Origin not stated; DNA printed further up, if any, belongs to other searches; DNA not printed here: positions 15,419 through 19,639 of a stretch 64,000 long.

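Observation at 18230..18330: PolC without its proofreading exonuclease domain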

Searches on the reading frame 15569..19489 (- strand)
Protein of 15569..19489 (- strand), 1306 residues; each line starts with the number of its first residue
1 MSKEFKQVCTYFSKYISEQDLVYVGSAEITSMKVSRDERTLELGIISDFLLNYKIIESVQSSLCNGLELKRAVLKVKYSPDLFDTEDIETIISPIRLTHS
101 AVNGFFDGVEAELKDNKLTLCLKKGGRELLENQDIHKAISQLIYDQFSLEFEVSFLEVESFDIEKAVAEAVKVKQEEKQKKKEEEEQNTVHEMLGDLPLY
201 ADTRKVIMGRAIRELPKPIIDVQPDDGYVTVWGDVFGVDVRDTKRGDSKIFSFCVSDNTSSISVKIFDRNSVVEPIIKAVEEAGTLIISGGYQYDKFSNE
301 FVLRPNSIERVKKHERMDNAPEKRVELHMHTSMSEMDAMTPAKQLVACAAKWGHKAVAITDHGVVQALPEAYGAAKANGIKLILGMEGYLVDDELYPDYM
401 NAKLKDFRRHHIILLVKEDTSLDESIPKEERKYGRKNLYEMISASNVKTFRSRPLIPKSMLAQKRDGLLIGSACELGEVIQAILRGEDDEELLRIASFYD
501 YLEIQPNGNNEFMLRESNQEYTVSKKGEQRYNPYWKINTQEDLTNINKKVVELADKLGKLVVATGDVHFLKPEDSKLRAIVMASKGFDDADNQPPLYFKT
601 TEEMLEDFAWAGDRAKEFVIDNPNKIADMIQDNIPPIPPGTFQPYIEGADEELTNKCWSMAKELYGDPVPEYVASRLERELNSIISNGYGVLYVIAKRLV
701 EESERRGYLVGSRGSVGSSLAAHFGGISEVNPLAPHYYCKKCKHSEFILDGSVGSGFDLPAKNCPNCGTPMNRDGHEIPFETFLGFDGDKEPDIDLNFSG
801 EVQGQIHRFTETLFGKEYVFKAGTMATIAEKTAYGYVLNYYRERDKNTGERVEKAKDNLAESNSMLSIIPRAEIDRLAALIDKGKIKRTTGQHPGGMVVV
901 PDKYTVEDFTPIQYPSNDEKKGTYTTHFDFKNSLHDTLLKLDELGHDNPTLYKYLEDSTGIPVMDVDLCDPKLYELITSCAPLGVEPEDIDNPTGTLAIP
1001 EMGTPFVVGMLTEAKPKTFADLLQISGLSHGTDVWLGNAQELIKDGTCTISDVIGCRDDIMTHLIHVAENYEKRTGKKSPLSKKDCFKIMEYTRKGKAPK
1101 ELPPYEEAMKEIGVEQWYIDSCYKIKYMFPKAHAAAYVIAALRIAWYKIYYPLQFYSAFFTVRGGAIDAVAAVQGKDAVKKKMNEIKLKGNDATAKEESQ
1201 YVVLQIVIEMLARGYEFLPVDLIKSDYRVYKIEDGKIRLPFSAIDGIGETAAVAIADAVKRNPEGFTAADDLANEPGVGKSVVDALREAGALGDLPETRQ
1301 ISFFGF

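Call 3: search_protein_families(library=pfam, proteins=[window:15569-19489:-], max_evalue=1)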
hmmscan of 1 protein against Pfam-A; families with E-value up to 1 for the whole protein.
window:15569-19489:- (1306 aa): 9 families
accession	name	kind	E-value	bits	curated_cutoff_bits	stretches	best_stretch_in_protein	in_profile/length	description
PF07733.18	DNA_pol3_alpha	-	2.8e-52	178.4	23.9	1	652-945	2-260/260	Bacterial DNA polymerase III alpha NTPase domain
PF02811.25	PHP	-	2.6e-26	93.4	26.4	1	326-499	1-152/164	PHP domain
PF17657.6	DNA_pol3_finger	-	7.2e-16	58.4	22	1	958-1109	17-158/166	Bacterial DNA polymerase III alpha subunit finger domain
PF14579.12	HHH_6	-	3.9e-11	43.4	25.6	1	1214-1300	1-88/90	Helix-hairpin-helix motif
PF14480.11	DNA_pol3_a_NI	-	0.0041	17.5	22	1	25-71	20-66/72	DNA polymerase III polC-type N-terminus I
PF14149.11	YhfH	-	0.076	13.3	27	1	759-772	11-24/37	YhfH-like protein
PF01336.31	tRNA_anti-codon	-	0.11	12.9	27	1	236-309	8-73/75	OB-fold nucleic acid binding domain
PF09723.15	Zn_ribbon_8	-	0.16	12.4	34.4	1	737-773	6-39/41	Zinc ribbon domain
PF14520.12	HHH_5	-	0.23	12.4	27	1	1243-1288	6-53/57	Helix-hairpin-helix domain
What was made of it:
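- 18890..19489 (-): N-terminal domain (aa 1-200), poorly conserved. Weak Pfam match to DNA_pol3_a_NI (E=0.004, call 3).
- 15590..15850 (-): Tandem helix-hairpin-helix domain (aa 1214-1300). Pfam HHH_6, E=3.9e-11 (call 3).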

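Call 4: search_protein_families(library=ncbifam, proteins=[window:15569-19489:-], max_evalue=0.01)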
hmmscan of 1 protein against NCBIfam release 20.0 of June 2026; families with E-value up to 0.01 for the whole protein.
window:15569-19489:- (1306 aa): 20 families
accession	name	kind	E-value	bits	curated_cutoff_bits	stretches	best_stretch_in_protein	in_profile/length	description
NF001688.0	PRK00448.1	equivalog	0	1352.8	873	2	432-1304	624-1444/1445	PolC-type DNA polymerase III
TIGR01405.1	polC_Gram_pos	equivalog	0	1206.5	1043.45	2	432-1304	390-1211/1211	DNA polymerase III subunit alpha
TIGR00594.1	polc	superfamily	5.5e-59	200.2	434.35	3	325-734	2-382/1022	DNA polymerase III subunit alpha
NF004226.0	PRK05673.1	equivalog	2.5e-58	197.9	1002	3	324-734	6-385/1146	DNA polymerase III subunit alpha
NF005298.0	PRK06826.1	equivalog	4e-55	187.1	1260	3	324-733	5-379/1151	DNA polymerase III subunit alpha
NF004225.0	PRK05672.1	subfamily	1.4e-31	109.4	939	3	325-733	7-373/1047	error-prone DNA polymerase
NF005617.0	PRK07374.1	equivalog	9.9e-28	96.6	1653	1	325-733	4-390/1170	DNA polymerase III subunit alpha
NF005377.0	PRK06920.1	equivalog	1.6e-25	89.2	1806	1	325-736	4-367/1108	DNA polymerase III subunit alpha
NF007079.0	PRK09532.1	equivalog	1.1e-22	80.1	1525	1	325-733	4-388/876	DNA polymerase III subunit alpha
NF005516.0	PRK07135.1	equivalog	4.8e-18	64.7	1084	2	1125-1172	674-721/974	DNA polymerase III DnaE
NF005582.0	PRK07279.1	equivalog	1.4e-10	39.9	1279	0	1126-1188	677-739/1033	DNA polymerase III subunit alpha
NF041577.1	nside_bi_sphtase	equivalog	5.6e-08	32.3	400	1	324-387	3-64/276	3',5'-nucleoside bisphosphate phosphatase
NF004550.0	PRK05898.1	equivalog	3.4e-07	28.8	1182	0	1125-1162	670-707/971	DNA polymerase III subunit alpha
NF005616.0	PRK07373.1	equivalog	3.2e-05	22.6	646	0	1201-1300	77-177/449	DNA polymerase III subunit alpha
NF047791.1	RNaseRnm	equivalog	0.00011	21.5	375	1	325-387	3-65/275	RNase RNM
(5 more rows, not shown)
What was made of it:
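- Checked: The second piece pairs query 432-1304 with profile 624-1444 (call 4).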

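Call 5: search_solved_structures(query=window:15569-19489:-, show_alignments=2)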
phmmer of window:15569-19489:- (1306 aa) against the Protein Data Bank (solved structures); distinct sequences matched with E-value up to 0.001: 13.
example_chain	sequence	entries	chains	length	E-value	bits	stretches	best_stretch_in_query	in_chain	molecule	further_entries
3f2b_A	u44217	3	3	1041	1.8e-287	959.9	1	224-1304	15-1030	DNA-directed DNA polymerase III alpha chain | GEOBACILLUS KAUSTOPHILUS DNA POLC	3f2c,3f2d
9qpc_A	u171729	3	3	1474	2.5e-285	952.8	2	432-1305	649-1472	DNA polymerase III PolC-type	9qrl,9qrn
4jom_A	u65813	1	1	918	9.1e-26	93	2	323-733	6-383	DNA polymerase III subunit alpha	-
2hnh_A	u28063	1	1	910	1.1e-22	82.8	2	324-733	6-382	DNA polymerase III alpha subunit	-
2hqa_A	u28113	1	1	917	1.1e-22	82.7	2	324-733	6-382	DNA polymerase III alpha subunit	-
5m1s_A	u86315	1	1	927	1.3e-22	82.6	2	324-733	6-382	DNA polymerase III subunit alpha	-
5fku_A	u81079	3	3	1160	1.3e-22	82.5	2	777-951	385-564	DNA POLYMERASE III SUBUNIT ALPHA | DNA POLYMERASE III ALPHA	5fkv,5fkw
2hpi_A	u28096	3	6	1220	1.6e-20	75.7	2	324-610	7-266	DNA polymerase III alpha subunit | DNA polymerase III subunit alpha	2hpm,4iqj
3e0d_A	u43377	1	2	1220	3.3e-18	68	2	324-584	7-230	DNA polymerase III subunit alpha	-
5lew_A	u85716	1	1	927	3.6e-16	61.2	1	325-498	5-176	DNA polymerase III subunit alpha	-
7pu7_A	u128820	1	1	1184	9.1e-16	59.9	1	322-498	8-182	DNA polymerase III subunit alpha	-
4gx8_A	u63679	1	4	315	2.4e-07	31.9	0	323-486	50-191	DNA polymerase III subunit epsilon,DNA polymerase III subunit alpha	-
4gx9_A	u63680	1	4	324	2.8e-07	31.7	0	323-488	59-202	DNA polymerase III subunit epsilon,DNA polymerase III subunit alpha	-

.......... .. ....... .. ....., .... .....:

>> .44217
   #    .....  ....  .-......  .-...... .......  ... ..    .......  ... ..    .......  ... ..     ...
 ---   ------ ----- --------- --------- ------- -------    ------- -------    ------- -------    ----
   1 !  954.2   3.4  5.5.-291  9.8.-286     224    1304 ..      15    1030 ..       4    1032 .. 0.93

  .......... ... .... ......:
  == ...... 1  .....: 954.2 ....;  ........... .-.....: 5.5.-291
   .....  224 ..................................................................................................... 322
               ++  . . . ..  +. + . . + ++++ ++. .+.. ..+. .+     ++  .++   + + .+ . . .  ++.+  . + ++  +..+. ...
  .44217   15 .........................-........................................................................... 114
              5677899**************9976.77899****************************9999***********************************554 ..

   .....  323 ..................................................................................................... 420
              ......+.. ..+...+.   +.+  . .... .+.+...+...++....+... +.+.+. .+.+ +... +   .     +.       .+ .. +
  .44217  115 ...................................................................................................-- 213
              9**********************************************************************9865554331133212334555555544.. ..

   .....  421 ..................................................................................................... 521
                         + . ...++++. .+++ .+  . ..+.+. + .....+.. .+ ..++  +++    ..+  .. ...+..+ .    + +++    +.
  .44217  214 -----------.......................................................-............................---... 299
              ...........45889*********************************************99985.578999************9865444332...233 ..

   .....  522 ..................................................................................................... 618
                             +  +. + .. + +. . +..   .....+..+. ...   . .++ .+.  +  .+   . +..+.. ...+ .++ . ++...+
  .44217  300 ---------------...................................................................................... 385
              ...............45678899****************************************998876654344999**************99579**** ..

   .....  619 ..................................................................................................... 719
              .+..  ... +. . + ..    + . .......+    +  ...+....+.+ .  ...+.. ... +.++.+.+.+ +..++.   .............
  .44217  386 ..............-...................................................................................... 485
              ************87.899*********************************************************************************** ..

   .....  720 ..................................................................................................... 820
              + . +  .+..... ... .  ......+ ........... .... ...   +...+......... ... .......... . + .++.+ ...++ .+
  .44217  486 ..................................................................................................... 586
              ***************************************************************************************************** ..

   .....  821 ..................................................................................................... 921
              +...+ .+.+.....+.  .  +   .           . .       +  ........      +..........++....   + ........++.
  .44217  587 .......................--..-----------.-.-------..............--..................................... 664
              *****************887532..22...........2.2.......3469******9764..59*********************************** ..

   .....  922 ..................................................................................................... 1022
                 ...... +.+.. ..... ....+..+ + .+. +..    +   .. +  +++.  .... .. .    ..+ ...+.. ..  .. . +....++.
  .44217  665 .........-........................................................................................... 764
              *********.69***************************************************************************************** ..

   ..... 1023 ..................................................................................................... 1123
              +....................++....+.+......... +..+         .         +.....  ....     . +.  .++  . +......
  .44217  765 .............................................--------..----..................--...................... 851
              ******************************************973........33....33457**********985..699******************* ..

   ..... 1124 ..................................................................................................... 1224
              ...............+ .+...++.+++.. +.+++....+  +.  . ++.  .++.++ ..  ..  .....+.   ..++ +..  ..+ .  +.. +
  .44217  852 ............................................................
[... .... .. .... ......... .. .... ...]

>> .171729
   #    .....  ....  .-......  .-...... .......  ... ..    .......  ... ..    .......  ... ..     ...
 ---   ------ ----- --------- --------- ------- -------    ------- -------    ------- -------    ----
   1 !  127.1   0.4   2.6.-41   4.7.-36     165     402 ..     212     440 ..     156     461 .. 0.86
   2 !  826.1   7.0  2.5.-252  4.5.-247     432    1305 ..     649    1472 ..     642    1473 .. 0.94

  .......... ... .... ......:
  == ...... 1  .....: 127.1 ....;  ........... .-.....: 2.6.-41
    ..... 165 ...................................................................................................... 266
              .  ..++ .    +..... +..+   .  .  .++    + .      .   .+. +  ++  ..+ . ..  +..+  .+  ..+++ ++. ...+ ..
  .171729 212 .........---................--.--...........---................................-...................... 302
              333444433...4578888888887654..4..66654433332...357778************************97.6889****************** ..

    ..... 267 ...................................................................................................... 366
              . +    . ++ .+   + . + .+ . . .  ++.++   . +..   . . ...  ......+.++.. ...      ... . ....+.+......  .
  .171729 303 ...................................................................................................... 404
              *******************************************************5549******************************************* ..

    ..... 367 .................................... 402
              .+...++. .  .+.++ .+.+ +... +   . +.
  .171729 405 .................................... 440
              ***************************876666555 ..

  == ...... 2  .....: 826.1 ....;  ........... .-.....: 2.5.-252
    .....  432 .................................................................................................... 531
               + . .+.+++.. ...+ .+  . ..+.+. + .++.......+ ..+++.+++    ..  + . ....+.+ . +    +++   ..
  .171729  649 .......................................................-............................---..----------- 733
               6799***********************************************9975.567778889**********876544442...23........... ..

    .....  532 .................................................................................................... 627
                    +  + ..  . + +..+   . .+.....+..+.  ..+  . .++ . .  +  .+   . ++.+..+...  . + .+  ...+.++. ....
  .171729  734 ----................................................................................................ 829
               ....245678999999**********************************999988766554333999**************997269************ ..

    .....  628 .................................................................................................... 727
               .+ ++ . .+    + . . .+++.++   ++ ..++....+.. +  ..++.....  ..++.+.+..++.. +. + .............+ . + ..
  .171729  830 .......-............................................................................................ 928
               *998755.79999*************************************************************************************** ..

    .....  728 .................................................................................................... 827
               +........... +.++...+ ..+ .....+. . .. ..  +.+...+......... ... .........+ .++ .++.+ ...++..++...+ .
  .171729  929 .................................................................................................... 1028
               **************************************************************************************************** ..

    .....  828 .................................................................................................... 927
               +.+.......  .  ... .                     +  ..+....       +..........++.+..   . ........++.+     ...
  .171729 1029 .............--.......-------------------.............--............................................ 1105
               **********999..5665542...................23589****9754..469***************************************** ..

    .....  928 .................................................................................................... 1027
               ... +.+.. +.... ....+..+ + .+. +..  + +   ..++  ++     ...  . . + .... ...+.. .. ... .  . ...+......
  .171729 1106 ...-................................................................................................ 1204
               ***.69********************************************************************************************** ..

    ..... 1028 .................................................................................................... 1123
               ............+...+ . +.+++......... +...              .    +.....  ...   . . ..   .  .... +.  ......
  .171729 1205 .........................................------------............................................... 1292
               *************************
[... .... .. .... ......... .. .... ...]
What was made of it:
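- Closest known: Canonical PolC. Different: It has Asp566 where the Geobacillus crystal construct has Asn (GNVH against GDVH, call 5).
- Checked: About 208 chain residues therefore face 29 query residues (call 5).
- My alignment suggests that the change is the Asn at the position of D566 (GNVH in the crystal construct against GDVH here, call 5).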
